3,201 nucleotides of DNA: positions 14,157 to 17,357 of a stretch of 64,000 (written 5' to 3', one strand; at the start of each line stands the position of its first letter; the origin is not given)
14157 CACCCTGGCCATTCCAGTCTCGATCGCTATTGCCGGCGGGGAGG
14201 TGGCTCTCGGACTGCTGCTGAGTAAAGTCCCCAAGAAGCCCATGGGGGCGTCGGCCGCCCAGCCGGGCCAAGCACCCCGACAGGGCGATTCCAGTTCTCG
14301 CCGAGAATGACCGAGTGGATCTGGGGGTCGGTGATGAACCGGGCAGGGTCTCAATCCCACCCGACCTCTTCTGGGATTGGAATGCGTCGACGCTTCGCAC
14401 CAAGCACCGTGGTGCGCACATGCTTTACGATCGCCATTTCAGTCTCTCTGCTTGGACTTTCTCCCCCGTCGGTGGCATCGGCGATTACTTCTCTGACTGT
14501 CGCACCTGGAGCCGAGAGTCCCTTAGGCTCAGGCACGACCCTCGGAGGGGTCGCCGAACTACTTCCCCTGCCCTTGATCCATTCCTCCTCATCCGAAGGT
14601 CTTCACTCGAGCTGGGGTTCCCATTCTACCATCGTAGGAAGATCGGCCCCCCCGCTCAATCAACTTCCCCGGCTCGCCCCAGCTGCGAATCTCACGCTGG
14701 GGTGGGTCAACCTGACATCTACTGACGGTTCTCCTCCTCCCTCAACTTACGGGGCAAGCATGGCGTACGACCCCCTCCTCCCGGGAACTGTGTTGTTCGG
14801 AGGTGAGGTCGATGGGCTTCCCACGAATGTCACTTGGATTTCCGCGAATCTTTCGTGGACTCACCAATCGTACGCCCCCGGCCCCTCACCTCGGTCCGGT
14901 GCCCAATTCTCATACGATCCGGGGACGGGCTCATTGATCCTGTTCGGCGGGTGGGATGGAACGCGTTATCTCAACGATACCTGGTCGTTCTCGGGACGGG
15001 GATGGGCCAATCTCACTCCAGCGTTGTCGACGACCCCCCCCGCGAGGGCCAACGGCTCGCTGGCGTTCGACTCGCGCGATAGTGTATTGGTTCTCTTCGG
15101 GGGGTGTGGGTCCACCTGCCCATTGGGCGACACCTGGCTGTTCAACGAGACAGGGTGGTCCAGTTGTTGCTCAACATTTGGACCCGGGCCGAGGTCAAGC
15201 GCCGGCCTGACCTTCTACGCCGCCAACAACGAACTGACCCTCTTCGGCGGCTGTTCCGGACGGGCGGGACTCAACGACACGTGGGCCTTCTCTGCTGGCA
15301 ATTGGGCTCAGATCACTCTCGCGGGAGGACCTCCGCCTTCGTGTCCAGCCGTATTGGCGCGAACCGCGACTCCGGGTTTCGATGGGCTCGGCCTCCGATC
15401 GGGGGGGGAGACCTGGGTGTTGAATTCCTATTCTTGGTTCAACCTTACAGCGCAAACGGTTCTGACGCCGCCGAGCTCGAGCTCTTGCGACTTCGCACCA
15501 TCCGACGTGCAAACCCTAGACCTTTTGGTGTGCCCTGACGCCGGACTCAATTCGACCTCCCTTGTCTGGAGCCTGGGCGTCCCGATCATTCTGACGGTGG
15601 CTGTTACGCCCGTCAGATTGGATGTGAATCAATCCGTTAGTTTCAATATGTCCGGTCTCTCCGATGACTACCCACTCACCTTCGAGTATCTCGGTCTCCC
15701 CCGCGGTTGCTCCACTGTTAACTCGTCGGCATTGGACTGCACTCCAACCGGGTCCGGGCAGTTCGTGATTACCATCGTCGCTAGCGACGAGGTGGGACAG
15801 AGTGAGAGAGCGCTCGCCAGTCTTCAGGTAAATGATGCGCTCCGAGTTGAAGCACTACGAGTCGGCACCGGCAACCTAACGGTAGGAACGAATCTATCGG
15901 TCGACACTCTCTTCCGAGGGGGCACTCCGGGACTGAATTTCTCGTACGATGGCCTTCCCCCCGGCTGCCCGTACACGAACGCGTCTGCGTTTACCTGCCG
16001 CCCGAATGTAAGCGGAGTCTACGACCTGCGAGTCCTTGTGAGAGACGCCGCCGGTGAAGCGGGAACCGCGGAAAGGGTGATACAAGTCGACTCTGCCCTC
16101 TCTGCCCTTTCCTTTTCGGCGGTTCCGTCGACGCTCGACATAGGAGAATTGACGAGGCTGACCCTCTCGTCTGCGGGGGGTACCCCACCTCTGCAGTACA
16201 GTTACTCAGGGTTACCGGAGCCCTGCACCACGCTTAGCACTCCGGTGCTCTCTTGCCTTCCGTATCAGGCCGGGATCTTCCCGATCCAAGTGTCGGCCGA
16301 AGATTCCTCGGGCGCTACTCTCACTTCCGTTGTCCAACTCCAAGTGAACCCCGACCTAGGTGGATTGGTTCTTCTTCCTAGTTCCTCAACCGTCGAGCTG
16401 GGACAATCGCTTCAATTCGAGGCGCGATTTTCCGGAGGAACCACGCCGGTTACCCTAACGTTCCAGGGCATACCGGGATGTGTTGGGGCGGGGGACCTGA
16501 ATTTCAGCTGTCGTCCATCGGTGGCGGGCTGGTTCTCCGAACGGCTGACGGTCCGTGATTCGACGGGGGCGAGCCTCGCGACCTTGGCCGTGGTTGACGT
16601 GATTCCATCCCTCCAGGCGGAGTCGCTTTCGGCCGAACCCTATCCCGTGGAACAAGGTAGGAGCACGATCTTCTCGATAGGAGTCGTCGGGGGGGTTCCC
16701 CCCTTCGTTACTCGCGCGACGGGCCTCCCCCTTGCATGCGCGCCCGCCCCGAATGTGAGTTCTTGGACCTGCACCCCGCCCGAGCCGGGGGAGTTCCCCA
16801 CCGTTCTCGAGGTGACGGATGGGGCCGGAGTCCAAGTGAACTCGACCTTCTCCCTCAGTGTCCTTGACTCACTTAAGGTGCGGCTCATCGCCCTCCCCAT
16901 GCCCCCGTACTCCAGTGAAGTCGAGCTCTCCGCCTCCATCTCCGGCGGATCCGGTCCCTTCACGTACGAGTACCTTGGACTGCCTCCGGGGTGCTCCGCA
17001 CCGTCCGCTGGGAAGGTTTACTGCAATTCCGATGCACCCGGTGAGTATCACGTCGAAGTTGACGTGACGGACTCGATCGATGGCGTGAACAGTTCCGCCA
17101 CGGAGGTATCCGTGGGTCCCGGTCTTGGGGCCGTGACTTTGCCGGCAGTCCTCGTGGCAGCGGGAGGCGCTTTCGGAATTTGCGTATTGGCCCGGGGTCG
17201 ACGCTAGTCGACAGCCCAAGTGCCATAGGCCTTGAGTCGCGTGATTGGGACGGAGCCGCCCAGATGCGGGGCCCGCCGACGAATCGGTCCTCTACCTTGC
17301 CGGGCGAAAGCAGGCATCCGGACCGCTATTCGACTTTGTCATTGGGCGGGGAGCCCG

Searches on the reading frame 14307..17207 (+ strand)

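Call 25: search_protein_families(library=pfam, proteins=[window:14307-17207:+], max_evalue=0.001)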
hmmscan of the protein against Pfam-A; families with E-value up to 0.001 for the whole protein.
window:14307-17207:+ (966 aa): 7 families
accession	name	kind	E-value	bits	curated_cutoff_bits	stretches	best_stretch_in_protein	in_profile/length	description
PF24681.1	Kelch_KLHDC2_KLHL20_DRC7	-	3.7e-26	92.2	50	2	136-280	40-185/221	KLHDC2/KLHL20/DRC7 Kelch-repeats domain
PF00801.26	PKD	-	1.8e-13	50.7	23.5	0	429-502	2-75/80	PKD domain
PF13418.12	Kelch_4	-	3e-12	46.7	21.6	0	295-345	1-49/49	Galactose oxidase, central domain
PF13415.12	Kelch_3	-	1.9e-09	37.9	22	1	209-254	3-47/48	Galactose oxidase, central domain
PF24981.1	Beta-prop_ATRN-LZTR1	-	4.4e-07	29.9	50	0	188-266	32-115/289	Attractin/LZTR1 beta-propeller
PF01344.31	Kelch_1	-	0.00028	20.8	20.1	0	208-229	12-33/46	Kelch motif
PF18911.6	PKD_4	-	0.00062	20.2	27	0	910-932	58-80/85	PKD domain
